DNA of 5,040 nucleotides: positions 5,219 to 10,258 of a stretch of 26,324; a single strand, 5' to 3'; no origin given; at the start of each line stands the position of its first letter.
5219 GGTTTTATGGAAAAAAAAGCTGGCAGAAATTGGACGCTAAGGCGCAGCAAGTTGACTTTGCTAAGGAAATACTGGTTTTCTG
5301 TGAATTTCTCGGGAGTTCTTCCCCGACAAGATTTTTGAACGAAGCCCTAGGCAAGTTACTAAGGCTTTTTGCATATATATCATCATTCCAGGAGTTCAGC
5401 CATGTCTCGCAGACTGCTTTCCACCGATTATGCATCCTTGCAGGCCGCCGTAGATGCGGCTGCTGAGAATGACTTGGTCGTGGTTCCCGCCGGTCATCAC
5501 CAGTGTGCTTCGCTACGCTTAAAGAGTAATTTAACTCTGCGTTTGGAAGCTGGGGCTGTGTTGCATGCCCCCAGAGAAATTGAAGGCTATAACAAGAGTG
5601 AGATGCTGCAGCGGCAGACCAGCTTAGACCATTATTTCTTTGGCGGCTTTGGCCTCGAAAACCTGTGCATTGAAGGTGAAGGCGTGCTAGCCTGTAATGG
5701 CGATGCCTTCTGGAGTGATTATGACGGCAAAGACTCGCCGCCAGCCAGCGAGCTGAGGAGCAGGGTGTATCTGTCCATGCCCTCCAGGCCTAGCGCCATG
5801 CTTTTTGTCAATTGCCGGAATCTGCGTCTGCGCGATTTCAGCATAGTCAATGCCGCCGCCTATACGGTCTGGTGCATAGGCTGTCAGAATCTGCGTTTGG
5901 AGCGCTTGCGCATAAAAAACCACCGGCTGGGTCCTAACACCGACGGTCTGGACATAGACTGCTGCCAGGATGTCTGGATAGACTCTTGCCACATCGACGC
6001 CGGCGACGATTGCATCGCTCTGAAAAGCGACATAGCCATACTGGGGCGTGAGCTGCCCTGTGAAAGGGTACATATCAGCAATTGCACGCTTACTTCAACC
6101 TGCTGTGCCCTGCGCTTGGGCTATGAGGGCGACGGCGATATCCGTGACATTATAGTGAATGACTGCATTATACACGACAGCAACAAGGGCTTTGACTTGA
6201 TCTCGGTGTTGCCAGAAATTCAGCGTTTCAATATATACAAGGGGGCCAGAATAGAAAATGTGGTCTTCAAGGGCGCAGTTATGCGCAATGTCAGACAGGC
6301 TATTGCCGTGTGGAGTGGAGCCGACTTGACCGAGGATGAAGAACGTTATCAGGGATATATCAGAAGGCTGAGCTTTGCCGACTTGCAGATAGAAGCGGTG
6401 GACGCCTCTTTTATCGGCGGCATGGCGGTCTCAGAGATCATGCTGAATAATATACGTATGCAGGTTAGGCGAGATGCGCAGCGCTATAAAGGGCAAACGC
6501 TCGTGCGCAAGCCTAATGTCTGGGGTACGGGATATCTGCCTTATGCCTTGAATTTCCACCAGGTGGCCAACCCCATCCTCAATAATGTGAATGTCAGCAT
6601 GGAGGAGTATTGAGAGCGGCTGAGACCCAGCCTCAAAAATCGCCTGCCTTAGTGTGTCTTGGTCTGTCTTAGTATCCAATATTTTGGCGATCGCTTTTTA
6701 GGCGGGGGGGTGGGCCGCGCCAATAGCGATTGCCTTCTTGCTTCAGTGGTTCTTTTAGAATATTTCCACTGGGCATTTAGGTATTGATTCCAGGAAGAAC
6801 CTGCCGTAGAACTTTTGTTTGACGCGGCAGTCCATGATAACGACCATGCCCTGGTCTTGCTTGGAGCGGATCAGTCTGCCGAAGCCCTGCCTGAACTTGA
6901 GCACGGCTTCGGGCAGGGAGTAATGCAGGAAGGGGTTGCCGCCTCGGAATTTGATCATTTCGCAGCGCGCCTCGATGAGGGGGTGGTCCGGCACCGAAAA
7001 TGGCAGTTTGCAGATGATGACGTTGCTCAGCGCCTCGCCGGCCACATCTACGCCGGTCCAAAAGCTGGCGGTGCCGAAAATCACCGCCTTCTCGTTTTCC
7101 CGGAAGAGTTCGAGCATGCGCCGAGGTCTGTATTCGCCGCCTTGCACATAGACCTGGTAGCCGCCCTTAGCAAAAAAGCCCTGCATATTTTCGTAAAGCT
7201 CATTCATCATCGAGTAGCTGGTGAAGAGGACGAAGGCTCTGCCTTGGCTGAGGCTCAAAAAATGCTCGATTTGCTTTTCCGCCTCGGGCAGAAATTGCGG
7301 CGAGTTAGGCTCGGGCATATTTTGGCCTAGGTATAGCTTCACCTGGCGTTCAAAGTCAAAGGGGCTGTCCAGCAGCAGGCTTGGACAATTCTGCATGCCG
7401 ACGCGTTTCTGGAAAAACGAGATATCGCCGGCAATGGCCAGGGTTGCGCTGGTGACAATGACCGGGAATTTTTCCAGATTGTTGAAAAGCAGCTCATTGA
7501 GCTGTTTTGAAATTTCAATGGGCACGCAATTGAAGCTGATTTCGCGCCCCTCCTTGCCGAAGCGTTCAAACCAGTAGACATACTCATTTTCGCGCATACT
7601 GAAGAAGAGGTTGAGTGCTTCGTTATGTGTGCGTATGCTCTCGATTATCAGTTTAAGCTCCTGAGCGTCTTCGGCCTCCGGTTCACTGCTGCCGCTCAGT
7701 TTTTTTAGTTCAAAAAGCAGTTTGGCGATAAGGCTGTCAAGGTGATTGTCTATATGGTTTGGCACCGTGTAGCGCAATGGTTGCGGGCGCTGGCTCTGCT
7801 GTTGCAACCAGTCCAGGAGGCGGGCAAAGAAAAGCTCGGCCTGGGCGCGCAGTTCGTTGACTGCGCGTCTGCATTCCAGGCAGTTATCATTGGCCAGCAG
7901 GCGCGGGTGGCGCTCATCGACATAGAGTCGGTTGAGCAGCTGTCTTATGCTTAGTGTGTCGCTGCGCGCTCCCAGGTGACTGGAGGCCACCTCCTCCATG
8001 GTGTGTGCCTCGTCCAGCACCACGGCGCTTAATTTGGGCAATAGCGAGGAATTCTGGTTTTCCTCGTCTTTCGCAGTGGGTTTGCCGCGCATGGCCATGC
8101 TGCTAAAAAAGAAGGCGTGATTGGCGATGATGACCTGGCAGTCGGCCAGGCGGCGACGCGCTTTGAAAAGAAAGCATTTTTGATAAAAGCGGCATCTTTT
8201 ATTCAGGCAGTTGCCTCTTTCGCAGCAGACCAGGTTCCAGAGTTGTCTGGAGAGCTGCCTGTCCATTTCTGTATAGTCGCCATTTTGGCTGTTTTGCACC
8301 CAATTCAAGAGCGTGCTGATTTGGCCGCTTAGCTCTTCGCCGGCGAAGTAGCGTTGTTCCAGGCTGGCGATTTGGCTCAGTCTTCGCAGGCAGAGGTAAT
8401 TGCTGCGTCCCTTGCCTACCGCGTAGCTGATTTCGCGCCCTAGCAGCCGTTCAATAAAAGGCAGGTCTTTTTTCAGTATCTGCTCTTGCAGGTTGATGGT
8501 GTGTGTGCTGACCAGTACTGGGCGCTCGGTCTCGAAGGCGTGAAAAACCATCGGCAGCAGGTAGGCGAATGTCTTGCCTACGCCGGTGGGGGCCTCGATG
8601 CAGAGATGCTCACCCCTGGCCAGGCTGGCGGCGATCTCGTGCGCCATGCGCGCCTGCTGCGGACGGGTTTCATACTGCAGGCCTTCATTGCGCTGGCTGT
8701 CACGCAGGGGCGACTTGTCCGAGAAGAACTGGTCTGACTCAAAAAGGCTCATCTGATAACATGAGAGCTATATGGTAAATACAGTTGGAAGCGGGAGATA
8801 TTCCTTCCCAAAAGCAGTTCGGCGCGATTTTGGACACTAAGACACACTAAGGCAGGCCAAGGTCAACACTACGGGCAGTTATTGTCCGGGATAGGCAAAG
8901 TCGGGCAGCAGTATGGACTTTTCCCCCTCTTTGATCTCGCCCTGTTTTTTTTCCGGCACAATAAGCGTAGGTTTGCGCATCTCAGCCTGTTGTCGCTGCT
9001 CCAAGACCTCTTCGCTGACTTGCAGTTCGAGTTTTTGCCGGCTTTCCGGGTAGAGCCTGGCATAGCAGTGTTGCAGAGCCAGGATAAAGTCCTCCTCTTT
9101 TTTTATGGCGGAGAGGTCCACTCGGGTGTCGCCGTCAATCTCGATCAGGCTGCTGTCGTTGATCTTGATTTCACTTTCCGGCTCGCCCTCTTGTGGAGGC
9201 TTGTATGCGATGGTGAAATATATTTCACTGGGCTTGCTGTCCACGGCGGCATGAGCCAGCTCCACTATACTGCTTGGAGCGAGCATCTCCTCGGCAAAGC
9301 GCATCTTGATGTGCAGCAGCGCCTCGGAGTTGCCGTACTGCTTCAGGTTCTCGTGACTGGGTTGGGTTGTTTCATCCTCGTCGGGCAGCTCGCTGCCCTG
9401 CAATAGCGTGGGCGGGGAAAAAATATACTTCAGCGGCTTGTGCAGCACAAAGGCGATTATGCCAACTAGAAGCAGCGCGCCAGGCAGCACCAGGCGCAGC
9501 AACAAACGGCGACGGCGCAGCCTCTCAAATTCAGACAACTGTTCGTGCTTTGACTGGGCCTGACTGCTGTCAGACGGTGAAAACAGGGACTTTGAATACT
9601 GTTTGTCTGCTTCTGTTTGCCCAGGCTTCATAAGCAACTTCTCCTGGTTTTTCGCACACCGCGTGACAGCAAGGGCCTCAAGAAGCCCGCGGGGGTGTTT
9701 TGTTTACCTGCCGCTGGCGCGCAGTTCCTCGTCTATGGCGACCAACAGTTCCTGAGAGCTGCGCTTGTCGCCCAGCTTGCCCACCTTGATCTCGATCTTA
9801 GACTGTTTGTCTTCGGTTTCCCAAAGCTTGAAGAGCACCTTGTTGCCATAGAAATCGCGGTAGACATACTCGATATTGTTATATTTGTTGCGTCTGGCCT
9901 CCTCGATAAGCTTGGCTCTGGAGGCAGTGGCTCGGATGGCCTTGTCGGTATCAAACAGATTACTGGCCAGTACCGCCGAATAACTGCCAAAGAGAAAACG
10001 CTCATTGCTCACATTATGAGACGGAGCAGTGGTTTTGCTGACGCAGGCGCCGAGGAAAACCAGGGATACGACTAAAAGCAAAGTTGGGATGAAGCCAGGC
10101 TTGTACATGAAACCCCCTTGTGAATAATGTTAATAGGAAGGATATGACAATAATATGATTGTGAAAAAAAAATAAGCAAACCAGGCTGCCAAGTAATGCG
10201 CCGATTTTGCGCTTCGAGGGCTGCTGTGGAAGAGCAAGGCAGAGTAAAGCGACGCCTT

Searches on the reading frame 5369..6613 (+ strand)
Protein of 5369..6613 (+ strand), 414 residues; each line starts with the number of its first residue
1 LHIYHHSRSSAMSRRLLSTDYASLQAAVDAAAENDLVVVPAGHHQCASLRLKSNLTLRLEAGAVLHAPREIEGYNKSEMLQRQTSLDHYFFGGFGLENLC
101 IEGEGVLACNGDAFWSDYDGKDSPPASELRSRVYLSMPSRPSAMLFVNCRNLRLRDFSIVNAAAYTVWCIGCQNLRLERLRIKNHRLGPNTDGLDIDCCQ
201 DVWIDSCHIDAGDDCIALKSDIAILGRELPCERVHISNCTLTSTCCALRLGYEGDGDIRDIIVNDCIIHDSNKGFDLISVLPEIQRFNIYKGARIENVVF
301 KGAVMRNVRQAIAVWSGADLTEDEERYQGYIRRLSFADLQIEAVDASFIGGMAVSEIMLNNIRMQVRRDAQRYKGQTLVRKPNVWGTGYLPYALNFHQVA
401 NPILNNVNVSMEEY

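Call 67: search_protein_families(library=pfam, proteins=[window:5369-6613:+], max_evalue=0.0001)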
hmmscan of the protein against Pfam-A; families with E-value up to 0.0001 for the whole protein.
window:5369-6613:+ (414 aa): 2 families
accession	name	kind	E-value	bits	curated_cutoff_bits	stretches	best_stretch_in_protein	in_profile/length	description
PF00295.23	Glyco_hydro_28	-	6.2e-21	75.3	22.9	1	71-312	35-247/324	Glycosyl hydrolases family 28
PF13229.12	Beta_helix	-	3.2e-06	27.3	25.9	1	148-318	7-148/158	Right handed beta helix region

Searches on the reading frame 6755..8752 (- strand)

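Call 67: search_protein_families(library=pfam, proteins=[window:6755-8752:-], max_evalue=0.0001)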
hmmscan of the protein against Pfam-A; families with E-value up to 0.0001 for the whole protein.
window:6755-8752:- (665 aa): 3 families
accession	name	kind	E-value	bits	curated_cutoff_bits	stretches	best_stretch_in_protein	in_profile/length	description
PF13307.12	Helicase_C_2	-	7.5e-45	153.5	25.3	1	496-659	2-169/170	Helicase C-terminal domain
PF00270.35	DEAD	-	1.2e-15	58.1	26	1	33-109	4-77/167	DEAD/DEAH box helicase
PF04851.21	ResIII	-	4.1e-08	33.8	22.5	1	27-95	2-72/164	Type III restriction enzyme, res subunit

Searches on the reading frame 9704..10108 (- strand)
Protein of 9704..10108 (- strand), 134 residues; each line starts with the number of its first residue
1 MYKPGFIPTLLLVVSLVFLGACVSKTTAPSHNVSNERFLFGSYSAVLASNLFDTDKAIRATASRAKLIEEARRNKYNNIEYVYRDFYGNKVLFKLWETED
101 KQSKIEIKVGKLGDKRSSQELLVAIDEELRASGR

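Call 12: search_protein_families(library=pfam, proteins=[window:9704-10108:-], max_evalue=0.001)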
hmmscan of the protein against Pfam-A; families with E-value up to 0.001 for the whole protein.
window:9704-10108:- (134 aa): 1 family
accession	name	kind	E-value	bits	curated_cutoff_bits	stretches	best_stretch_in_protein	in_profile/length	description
PF12092.13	DUF3568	-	3.9e-11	43.5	23.2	1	9-127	5-123/124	Protein of unknown function (DUF3568)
